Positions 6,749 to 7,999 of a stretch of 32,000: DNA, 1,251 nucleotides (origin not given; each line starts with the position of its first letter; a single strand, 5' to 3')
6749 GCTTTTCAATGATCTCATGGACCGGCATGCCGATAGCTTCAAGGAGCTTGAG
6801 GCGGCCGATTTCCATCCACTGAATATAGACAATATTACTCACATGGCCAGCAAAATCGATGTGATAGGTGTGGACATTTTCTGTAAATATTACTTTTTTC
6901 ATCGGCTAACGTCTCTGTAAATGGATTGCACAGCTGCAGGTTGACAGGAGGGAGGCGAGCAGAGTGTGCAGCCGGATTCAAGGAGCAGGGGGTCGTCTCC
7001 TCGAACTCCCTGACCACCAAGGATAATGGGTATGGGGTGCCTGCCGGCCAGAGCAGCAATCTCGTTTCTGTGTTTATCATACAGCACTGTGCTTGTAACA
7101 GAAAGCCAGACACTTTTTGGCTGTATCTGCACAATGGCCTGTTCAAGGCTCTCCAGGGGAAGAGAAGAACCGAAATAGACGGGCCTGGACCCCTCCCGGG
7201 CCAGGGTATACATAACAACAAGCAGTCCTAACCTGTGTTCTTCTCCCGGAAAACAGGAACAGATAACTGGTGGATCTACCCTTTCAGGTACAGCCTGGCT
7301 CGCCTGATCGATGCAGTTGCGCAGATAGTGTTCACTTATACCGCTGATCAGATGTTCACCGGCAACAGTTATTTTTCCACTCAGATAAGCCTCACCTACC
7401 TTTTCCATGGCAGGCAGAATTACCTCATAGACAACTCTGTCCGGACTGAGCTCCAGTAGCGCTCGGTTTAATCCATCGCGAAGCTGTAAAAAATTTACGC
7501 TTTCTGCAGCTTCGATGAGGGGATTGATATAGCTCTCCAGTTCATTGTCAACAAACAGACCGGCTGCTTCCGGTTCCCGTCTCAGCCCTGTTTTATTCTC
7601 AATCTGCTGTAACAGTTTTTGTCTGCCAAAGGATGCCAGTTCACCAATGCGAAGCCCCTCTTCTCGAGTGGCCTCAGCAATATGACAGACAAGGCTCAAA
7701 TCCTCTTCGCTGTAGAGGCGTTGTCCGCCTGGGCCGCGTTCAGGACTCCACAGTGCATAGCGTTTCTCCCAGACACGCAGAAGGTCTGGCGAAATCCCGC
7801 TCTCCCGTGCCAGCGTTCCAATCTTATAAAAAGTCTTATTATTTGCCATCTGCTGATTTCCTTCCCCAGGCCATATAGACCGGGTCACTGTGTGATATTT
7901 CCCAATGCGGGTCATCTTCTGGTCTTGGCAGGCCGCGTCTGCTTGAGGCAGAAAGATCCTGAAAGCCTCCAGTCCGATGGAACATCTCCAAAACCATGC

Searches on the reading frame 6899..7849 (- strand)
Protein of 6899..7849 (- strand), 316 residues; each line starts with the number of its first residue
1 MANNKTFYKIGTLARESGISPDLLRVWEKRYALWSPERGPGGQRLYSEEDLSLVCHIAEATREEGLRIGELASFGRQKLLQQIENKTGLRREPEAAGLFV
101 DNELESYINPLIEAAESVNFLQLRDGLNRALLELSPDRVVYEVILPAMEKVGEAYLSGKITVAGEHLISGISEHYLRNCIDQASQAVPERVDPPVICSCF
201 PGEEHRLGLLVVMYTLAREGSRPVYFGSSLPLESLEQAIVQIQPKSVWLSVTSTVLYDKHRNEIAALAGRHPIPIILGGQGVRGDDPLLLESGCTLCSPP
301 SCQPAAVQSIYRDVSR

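Call 6: search_protein_families(library=pfam, proteins=[window:6899-7849:-], max_evalue=0.001)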
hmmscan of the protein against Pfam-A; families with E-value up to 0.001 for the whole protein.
window:6899-7849:- (316 aa): 4 families
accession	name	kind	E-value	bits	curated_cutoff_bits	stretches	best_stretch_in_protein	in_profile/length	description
PF13411.12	MerR_1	-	9.1e-12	45.4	21.6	1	8-71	1-62/69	MerR HTH family regulatory protein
PF00376.29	MerR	-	5.5e-09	36.1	28.2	1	9-46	1-38/38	MerR family regulatory protein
PF02607.22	B12-binding_2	-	2.5e-08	34.4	23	1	109-170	3-64/74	B12 binding domain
PF02310.24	B12-binding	-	2.9e-08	34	32.1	1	195-293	3-104/121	B12 binding domain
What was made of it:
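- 6899..7849 (-): CarH-like regulator of 316 aa: MerR HTH + B12-binding_2 + B12-binding, with Yx9EH in place of Wx9EH. Pfam (call 6).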

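Call 9: find_homologous_proteins(query=window:6899-7849:-, max_evalue=1e-10)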
Query window:6899-7849:- (316 aa): 236 proteins with E <= 1e-10 among 5860 candidates; the best 120 are listed.
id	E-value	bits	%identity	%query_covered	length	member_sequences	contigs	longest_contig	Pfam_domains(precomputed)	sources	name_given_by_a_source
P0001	4.9e-196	668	96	100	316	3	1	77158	PF00376.30,PF13411.13,PF02607.23,PF02310.25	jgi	-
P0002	6.0e-161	553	79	100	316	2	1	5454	PF00376.30,PF13411.13,PF02607.23,PF02310.25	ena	-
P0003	3.6e-150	518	75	99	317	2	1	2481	PF00376.30,PF13411.13,PF02607.23,PF02310.25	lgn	-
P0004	3.3e-148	511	74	99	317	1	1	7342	PF00376.30,PF13411.13,PF02607.23,PF02310.25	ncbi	-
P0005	1.1e-147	509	74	99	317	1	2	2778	PF00376.30,PF13411.13,PF02607.23,PF02310.25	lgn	-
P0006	8.6e-144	497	73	99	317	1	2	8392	PF00376.30,PF13411.13,PF02607.23,PF02310.25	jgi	-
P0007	2.1e-141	489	72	99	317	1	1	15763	PF00376.30,PF13411.13,PF02607.23,PF02310.25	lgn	-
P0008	6.7e-139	480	69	100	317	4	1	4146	PF00376.30,PF13411.13,PF02607.23,PF02310.25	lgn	-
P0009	7.4e-117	408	63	96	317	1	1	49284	PF00376.30,PF13411.13,PF02607.23,PF02310.25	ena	-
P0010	1.6e-111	391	59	100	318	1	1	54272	PF00376.30,PF13411.13,PF02607.23,PF02310.25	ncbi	-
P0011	1.7e-109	384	57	98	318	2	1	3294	PF00376.30,PF13411.13,PF02607.23,PF02310.25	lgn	-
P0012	3.8e-109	383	57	98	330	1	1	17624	PF00376.30,PF13411.13,PF02607.23,PF02310.25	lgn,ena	-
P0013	7.5e-109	382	57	98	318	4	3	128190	PF00376.30,PF13411.13,PF02607.23,PF02310.25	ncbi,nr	ncbi:MAG: cobalamin B12-binding domain-containing protein [Proteobacteria bacterium]|nr:cobalamin B1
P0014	3.2e-106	373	58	98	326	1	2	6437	PF00376.30,PF13411.13,PF02607.23,PF02310.25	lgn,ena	-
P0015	5.9e-100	353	54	100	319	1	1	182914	PF00376.30,PF13411.13,PF02607.23,PF02310.25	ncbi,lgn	ncbi:MAG: MerR family transcriptional regulator [Pseudomonadota bacterium]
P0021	6.8e-77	277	45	98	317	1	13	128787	PF00376.30,PF13411.13,PF02607.23,PF02310.25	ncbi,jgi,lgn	jgi:DNA-binding transcriptional MerR regulator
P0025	3.5e-75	271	44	98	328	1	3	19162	PF00376.30,PF13411.13,PF02310.25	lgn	-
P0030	9.0e-72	260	45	97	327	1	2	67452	PF00376.30,PF13411.13,PF02607.23,PF02310.25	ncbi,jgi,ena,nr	ncbi:MAG: cobalamin B12-binding domain-containing protein [Proteobacteria bacterium]|nr:cobalamin B1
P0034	1.0e-70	257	45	97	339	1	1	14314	PF00376.30,PF13411.13,PF02310.25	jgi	jgi:MerR family transcriptional regulator, light-induced transcriptional regulator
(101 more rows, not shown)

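Call 11: find_related_loci(query=A1, collection=genome_contigs, flank=6000)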
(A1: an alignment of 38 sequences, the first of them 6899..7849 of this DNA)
Query A1 (316 aa) in genome_contigs; peptide patterns used: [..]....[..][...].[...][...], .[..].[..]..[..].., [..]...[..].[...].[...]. (x = any residue, [..] = any of these).
600 stretches matched a pattern (row limit reached: there are more); 566 encode a relative of the query (tblastn E <= 1e-3); the best 80 are kept; 80 distinct loci.
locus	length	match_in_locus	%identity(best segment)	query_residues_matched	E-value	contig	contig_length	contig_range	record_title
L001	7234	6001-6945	74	1-314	6e-155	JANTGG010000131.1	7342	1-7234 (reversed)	MAG: Desulfocapsa sp. isolate bin10051 c_000000011945, whole genome shotgun sequence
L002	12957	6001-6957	54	1-315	3e-106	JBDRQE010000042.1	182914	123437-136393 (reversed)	MAG: Pseudomonadota bacterium isolate MEGAHIT-group-2.20 k141_1352218, whole genome shotgun sequence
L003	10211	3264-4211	54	1-315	5e-105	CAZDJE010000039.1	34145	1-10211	MAG TPA_asm: uncultured Desulfocapsa sp. isolate binchicken_co47_151 genome assembly, contig: NODE_807_length_34145_cov_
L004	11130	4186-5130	44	1-310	7e-77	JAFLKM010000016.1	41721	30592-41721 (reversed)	MAG: Desulfobulbaceae bacterium isolate LaCa_MAG_5 c_000000001549, whole genome shotgun sequence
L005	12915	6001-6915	44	1-304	2e-76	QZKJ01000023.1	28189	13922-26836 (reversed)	MAG: Desulfurivibrio sp. isolate SURF_16 Ga0104751_1002517, whole genome shotgun sequence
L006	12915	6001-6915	45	7-311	4e-73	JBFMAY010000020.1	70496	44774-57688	MAG: Thermodesulfobacteriota bacterium isolate MAG150 MAG150_20, whole genome shotgun sequence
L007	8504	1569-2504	39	3-310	1e-63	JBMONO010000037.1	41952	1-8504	MAG: Thermodesulfobacteriota bacterium isolate Betzabe_MAG078 MAG078_37, whole genome shotgun sequence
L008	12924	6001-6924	37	8-296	6e-57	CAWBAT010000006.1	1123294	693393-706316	MAG: uncultured Acidimicrobiia bacterium isolate MFD02979.bin.1.148 genome assembly, contig: contig_73118, whole genome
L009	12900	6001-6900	35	1-296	2e-49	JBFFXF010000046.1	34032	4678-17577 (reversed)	MAG: Planctomycetota bacterium isolate Mix_sand01.2020.11.D.10 k141_4112075_length_34032_cov_13.1987, whole genome shotg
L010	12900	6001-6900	36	3-299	3e-48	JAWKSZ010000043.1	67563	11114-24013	MAG: Planctomycetota bacterium isolate ABC1.64 ABC1.64.fa-43, whole genome shotgun sequence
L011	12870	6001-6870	37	8-301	4e-48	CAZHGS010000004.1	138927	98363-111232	MAG TPA_asm: uncultured Gemmatimonadaceae bacterium isolate SRP109090_co1_260 genome assembly, contig: NODE_93_length_13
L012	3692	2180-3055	37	8-307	3e-46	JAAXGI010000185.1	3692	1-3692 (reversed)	MAG: Gemmatimonadetes bacterium isolate Plut_88859 filtered_Plut_88859_genomic_contig_313574, whole genome shotgun seque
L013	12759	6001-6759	38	8-272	1e-45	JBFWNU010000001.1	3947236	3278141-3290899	MAG: Vulcanimicrobiota bacterium isolate CA_2019_TPBF_12 NODE_1_length_3947236_cov_36.827453_TPBF, whole genome shotgun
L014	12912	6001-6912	32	8-305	6e-41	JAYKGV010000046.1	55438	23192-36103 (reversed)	MAG: Candidatus Sericytochromatia bacterium isolate 123469 NODE_11390760, whole genome shotgun sequence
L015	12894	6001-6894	33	8-298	5e-41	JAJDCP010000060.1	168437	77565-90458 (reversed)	MAG: Planctomycetota bacterium isolate OFTM248 OFTM248_59, whole genome shotgun sequence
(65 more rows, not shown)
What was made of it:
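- On CarA (B12-independent paralogue): The clade here is Desulfobulbales (call 11), outside Myxococcales.
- Closest known: CarH. Different: The host is a Desulfocapsa-like member of the Desulfobulbales (call 11).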

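Call 13: find_related_loci(query=A1, collection=metagenome_contigs, flank=5000)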
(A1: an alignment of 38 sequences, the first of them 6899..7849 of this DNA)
Query A1 (316 aa) in metagenome_contigs; peptide patterns used: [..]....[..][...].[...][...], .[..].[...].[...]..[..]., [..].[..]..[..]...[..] (x = any residue, [..] = any of these).
600 stretches matched a pattern (row limit reached: there are more); 591 encode a relative of the query (tblastn E <= 1e-3); the best 80 are kept; 80 distinct loci.
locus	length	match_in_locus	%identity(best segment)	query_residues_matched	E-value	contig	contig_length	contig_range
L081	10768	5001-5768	32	4-281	2e-34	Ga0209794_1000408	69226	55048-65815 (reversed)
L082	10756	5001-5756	34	3-271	3e-33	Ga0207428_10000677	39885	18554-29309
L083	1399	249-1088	30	8-296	1e-32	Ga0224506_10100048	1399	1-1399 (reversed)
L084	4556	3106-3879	33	9-283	5e-32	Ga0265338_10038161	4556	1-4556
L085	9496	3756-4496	35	10-258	4e-32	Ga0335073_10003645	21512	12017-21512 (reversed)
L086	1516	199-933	31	7-271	2e-32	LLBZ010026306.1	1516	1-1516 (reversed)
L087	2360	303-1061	32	7-282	3e-32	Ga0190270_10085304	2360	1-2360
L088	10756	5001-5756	33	3-247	6e-32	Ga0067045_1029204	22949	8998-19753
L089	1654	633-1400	31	7-282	7e-32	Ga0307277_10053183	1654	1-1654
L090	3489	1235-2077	31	1-279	2e-31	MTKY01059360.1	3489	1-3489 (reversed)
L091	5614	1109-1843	33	9-271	3e-31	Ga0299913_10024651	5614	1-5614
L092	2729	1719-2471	31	3-250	4e-31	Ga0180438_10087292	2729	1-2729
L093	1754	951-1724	30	8-282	3e-31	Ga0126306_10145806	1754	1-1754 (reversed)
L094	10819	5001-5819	28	1-279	1e-30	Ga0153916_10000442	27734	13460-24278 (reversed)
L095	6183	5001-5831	28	3-289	3e-30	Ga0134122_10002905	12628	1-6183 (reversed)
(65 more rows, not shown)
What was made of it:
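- Tried and rejected: Metagenome-contig scan with the clade alignment (call 13).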

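Call 14: find_encoding_contigs(protein=P0001, flank=5000, max_places=2)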
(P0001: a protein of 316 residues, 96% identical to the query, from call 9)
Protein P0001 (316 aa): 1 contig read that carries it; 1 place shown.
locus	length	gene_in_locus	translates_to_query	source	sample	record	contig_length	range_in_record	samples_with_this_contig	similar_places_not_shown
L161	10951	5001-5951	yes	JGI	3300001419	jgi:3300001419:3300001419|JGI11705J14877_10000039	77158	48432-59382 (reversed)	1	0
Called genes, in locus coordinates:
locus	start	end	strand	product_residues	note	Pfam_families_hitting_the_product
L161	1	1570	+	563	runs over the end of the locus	PF00092:VWA, PF13519:VWA_2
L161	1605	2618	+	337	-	PF12158:DUF3592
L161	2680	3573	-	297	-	PF01370:Epimerase, PF16363:GDP_Man_Dehyd (weak), PF08338:DUF1731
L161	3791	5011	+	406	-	PF08241:Methyltransf_11, PF08242:Methyltransf_12 (weak), PF13649:Methyltransf_25 (weak)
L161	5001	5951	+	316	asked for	PF00376:MerR (weak), PF13411:MerR_1, PF02607:B12-binding_2, PF02310:B12-binding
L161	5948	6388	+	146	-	PF01643:Acyl-ACP_TE (weak), PF13279:4HBT_2, PF03061:4HBT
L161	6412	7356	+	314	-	-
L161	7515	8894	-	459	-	PF00875:DNA_photolyase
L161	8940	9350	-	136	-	PF04134:DCC1-like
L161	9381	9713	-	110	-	PF02943:FeThRed_B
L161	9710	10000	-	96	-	PF00462:Glutaredoxin (weak)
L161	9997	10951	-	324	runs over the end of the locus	PF04463:2-thiour_desulf, PF08349:DUF1722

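Call 15: find_encoding_contigs(protein=P0002, flank=5000, max_places=2)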
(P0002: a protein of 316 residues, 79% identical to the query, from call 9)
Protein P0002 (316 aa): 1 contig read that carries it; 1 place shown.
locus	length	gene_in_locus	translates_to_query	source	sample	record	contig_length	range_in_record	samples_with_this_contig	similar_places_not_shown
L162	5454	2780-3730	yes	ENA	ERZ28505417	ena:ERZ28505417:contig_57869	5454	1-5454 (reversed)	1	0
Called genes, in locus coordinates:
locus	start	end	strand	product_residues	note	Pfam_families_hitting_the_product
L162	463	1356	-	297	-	PF01370:Epimerase, PF16363:GDP_Man_Dehyd (faint), PF08338:DUF1731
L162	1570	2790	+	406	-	PF08241:Methyltransf_11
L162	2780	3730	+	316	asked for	PF00376:MerR, PF13411:MerR_1, PF02607:B12-binding_2, PF02310:B12-binding (weak)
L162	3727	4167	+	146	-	PF01643:Acyl-ACP_TE, PF13279:4HBT_2, PF03061:4HBT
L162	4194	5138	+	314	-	-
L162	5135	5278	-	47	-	-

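Call 16: find_encoding_contigs(protein=P0006, flank=5000, max_places=2)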
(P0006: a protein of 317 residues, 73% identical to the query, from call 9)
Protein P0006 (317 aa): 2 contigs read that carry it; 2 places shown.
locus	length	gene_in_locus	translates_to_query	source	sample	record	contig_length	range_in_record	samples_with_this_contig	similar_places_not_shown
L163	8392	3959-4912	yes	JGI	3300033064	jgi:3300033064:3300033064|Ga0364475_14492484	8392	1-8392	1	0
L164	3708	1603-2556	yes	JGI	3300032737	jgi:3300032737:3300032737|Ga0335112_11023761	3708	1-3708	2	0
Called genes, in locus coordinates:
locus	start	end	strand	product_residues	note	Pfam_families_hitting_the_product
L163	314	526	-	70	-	PF00589:Phage_integrase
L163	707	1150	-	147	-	PF13495:Phage_int_SAM_4 (weak)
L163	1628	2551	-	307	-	PF01370:Epimerase, PF16363:GDP_Man_Dehyd (faint), PF08338:DUF1731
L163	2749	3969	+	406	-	PF13489:Methyltransf_23 (weak), PF08241:Methyltransf_11, PF08242:Methyltransf_12 (weak), PF13649:Methyltransf_25 (weak), PF13847:Methyltransf_31 (weak)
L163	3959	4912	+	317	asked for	PF00376:MerR, PF13411:MerR_1, PF02607:B12-binding_2 (weak), PF02310:B12-binding (weak)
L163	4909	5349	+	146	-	PF01643:Acyl-ACP_TE (weak), PF13279:4HBT_2, PF03061:4HBT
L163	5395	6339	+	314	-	-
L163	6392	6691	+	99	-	-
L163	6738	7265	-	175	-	PF08212:Lipocalin_2, PF00061:Lipocalin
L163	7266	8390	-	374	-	?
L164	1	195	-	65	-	?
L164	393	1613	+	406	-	PF13489:Methyltransf_23 (weak), PF08241:Methyltransf_11, PF08242:Methyltransf_12 (weak), PF13649:Methyltransf_25 (weak), PF13847:Methyltransf_31 (weak)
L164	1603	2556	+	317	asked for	PF00376:MerR, PF13411:MerR_1, PF02607:B12-binding_2 (weak), PF02310:B12-binding (weak)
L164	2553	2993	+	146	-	PF01643:Acyl-ACP_TE (weak), PF13279:4HBT_2, PF03061:4HBT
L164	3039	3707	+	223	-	?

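Call 17: find_encoding_contigs(protein=P0007, flank=5000, max_places=2)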
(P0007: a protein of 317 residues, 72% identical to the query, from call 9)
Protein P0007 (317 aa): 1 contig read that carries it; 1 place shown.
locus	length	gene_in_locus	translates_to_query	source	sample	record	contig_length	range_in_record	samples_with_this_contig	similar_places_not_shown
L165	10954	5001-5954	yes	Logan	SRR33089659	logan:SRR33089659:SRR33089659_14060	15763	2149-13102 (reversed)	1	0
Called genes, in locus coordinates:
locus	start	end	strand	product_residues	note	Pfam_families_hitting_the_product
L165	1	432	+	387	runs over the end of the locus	PF00596:Aldolase_II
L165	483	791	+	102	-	-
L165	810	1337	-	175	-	-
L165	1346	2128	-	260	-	PF01975:SurE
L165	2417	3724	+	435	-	-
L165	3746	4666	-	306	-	PF01370:Epimerase, PF08338:DUF1731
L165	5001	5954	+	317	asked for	PF00376:MerR, PF13411:MerR_1, PF02607:B12-binding_2 (weak), PF02310:B12-binding (weak)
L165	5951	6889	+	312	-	-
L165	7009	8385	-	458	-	PF00875:DNA_photolyase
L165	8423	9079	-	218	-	PF08349:DUF1722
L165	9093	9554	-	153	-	-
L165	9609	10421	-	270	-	PF02900:LigB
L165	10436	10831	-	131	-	-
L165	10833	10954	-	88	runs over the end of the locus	-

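Call 18: find_encoding_contigs(protein=P0009, flank=5000, max_places=1)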
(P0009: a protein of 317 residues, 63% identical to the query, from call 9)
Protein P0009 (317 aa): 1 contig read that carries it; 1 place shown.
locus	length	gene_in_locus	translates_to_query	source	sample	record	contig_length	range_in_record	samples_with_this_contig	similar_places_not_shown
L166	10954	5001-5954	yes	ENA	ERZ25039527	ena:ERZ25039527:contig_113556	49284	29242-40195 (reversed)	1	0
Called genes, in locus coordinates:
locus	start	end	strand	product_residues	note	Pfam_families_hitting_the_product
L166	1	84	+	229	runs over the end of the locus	PF13347:MFS_2 (weak), PF07690:MFS_1, PF12832:MFS_1_like (weak)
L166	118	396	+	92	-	-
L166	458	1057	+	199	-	PF02417:Chromate_transp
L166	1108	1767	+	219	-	PF02417:Chromate_transp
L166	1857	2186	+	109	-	PF00581:Rhodanese (weak)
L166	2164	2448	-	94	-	-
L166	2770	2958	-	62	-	-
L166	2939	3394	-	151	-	PF01741:MscL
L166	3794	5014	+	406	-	PF08241:Methyltransf_11, PF08242:Methyltransf_12 (weak), PF13489:Methyltransf_23 (faint), PF13649:Methyltransf_25 (weak), PF13847:Methyltransf_31 (weak)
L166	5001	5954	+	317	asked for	PF00376:MerR, PF13411:MerR_1, PF02607:B12-binding_2 (weak), PF02310:B12-binding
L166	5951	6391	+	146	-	PF01643:Acyl-ACP_TE (weak), PF13279:4HBT_2, PF03061:4HBT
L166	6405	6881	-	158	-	-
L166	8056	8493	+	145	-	-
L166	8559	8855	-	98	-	PF04463:2-thiour_desulf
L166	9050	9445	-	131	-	-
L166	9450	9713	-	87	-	-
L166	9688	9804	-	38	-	-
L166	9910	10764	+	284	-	PF00196:GerE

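Call 19: find_encoding_contigs(protein=P0010, flank=5000, max_places=1)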
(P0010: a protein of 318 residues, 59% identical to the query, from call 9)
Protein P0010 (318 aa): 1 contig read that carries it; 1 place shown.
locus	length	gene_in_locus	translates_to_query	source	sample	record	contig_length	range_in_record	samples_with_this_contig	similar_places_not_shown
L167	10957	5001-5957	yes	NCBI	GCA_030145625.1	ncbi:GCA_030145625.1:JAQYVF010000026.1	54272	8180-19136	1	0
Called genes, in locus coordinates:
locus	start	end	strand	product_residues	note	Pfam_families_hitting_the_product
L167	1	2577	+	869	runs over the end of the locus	PF00550:PP-binding (weak), PF00501:AMP-binding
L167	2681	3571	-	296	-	PF01370:Epimerase, PF16363:GDP_Man_Dehyd (faint), PF08338:DUF1731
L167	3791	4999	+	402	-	PF13489:Methyltransf_23 (weak), PF08242:Methyltransf_12 (faint), PF08241:Methyltransf_11, PF13649:Methyltransf_25 (weak), PF13847:Methyltransf_31 (weak)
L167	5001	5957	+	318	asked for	PF00376:MerR, PF13411:MerR_1, PF02607:B12-binding_2, PF02310:B12-binding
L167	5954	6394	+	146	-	PF01643:Acyl-ACP_TE (weak), PF13279:4HBT_2, PF03061:4HBT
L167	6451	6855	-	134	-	PF07386:DUF1499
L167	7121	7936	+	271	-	PF02900:LigB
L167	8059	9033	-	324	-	PF04463:2-thiour_desulf, PF08349:DUF1722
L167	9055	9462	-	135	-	-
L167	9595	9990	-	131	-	-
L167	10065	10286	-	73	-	-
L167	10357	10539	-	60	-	-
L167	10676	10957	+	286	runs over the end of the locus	PF00196:GerE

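Call 20: find_encoding_contigs(protein=P0013, flank=5000, max_places=1)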
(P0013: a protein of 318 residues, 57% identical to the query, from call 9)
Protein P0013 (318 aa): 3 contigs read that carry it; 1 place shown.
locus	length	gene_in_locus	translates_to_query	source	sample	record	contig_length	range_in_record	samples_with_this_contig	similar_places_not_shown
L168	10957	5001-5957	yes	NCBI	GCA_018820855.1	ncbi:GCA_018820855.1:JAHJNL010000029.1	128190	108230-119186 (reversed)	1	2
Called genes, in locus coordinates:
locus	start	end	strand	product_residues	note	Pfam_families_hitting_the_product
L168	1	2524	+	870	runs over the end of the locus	PF00550:PP-binding, PF00501:AMP-binding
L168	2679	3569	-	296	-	PF01370:Epimerase, PF16363:GDP_Man_Dehyd (weak), PF08338:DUF1731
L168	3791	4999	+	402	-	PF08241:Methyltransf_11, PF13649:Methyltransf_25 (weak), PF13847:Methyltransf_31 (weak)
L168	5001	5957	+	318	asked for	PF00376:MerR, PF13411:MerR_1, PF02607:B12-binding_2, PF02310:B12-binding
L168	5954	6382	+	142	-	PF01643:Acyl-ACP_TE (weak), PF13279:4HBT_2, PF03061:4HBT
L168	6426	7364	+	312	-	PF19783:DUF6268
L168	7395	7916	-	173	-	PF07386:DUF1499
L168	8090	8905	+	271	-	PF02900:LigB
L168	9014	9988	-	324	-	PF04463:2-thiour_desulf, PF08349:DUF1722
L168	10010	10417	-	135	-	-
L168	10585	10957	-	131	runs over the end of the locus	-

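Call 21: find_encoding_contigs(protein=P0012, flank=5000, max_places=1)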
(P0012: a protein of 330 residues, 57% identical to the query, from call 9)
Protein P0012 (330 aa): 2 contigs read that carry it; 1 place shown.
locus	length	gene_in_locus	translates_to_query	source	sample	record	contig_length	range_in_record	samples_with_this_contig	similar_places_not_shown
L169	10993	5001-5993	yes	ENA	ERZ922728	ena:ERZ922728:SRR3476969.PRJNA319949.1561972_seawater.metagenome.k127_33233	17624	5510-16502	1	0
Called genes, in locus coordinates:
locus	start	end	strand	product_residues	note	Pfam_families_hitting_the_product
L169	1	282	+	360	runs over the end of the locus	PF00437:T2SSE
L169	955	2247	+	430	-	PF07690:MFS_1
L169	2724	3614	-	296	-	PF01370:Epimerase, PF08338:DUF1731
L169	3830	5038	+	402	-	PF13649:Methyltransf_25 (faint), PF08241:Methyltransf_11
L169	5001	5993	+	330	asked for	PF13411:MerR_1, PF00376:MerR (weak), PF02310:B12-binding (faint), PF02607:B12-binding_2 (weak)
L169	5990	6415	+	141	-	PF01643:Acyl-ACP_TE (weak), PF13279:4HBT_2, PF03061:4HBT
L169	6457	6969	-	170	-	PF07386:DUF1499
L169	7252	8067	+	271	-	PF02900:LigB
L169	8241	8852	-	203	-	PF08349:DUF1722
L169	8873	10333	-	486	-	PF01266:DAO (faint), PF01593:Amino_oxidase, PF03486:HI0933_like (faint), PF13450:NAD_binding_8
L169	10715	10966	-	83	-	-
